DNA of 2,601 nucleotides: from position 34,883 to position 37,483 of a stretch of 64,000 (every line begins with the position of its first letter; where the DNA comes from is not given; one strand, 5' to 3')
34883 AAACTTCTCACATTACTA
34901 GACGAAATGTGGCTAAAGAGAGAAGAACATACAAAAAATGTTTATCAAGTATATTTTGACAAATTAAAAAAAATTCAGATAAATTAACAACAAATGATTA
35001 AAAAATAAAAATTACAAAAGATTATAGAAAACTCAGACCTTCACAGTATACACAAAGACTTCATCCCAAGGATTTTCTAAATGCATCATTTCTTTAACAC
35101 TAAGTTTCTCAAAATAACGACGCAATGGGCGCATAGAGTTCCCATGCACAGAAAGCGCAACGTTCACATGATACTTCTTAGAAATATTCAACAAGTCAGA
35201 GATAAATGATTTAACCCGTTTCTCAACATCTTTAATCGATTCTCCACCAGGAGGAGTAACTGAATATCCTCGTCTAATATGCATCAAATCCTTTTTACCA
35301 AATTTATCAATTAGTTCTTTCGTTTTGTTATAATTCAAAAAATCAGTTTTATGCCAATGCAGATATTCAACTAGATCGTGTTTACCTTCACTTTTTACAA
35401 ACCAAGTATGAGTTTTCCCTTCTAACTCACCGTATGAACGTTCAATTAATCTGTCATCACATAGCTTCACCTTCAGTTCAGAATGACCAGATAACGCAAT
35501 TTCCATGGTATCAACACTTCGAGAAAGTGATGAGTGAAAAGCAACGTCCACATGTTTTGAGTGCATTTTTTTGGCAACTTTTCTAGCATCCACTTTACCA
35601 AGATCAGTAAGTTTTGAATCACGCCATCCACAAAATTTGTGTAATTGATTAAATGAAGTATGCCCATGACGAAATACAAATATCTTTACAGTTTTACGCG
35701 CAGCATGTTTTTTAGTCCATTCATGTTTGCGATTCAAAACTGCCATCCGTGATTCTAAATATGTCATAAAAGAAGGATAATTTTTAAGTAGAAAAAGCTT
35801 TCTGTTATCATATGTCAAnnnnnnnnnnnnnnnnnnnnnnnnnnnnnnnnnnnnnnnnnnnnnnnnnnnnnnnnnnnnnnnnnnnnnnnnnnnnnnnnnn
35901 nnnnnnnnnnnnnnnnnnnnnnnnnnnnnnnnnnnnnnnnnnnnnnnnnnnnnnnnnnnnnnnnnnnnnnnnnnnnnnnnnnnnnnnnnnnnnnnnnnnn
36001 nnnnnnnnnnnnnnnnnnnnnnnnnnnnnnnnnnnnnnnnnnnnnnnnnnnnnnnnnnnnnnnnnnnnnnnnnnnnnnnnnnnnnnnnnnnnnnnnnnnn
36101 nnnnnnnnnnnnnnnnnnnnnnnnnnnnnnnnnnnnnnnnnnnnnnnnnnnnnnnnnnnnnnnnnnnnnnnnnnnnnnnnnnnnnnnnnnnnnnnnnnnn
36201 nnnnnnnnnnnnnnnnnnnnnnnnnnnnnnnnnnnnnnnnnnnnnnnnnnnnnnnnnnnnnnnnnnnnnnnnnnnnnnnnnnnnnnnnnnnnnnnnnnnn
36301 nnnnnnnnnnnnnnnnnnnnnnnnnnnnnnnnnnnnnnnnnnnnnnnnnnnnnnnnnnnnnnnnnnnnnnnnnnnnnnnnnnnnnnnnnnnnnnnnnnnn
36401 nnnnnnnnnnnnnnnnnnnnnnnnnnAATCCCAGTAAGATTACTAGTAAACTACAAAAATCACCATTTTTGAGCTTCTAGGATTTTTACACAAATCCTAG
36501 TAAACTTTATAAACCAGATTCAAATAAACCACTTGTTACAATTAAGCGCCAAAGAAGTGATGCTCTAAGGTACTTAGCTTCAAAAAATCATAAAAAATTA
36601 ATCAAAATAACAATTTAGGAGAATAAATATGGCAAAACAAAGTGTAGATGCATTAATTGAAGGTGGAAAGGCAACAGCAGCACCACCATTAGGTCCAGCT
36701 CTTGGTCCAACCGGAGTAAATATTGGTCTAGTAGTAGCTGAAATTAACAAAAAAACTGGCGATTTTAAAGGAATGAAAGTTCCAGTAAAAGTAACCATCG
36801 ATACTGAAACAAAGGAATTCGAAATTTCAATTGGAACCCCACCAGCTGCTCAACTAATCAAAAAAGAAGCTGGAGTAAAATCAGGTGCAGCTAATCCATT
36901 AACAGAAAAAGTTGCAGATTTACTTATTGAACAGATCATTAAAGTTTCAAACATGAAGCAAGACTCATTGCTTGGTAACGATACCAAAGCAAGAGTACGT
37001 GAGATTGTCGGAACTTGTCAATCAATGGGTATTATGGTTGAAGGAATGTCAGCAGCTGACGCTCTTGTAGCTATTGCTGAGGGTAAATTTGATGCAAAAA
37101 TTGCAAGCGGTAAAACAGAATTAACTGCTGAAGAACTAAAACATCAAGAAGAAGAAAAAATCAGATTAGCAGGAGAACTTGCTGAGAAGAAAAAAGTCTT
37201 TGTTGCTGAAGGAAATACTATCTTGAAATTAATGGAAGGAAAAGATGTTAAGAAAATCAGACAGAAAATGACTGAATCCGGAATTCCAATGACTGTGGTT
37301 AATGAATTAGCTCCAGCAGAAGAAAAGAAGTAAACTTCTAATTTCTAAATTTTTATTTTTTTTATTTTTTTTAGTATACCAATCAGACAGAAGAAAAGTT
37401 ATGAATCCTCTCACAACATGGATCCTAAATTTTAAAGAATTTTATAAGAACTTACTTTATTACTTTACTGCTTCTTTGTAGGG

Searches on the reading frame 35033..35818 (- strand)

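Call 74: search_protein_families(library=pfam, proteins=[window:35033-35818:-], max_evalue=0.001)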
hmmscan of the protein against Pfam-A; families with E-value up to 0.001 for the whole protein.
window:35033-35818:- (261 aa): 1 family
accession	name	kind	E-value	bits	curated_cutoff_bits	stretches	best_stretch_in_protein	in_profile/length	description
PF00300.27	His_Phos_1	-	2.6e-31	109.3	21.7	2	46-139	1-92/194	Histidine phosphatase superfamily (branch 1)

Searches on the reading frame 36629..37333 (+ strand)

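Call 74: search_protein_families(library=pfam, proteins=[window:36629-37333:+], max_evalue=0.001)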
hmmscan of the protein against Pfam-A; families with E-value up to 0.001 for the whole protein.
window:36629-37333:+ (234 aa): 2 families
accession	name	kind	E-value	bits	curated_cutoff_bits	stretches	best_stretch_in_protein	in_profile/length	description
PF03946.19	Ribosomal_L11_N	-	6.9e-23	80.6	32.9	1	9-64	4-58/58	Ribosomal protein L11, N-terminal domain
PF00298.24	Ribosomal_L11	-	1.5e-19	70.6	21.4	1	70-137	2-69/69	Ribosomal protein L11, RNA binding domain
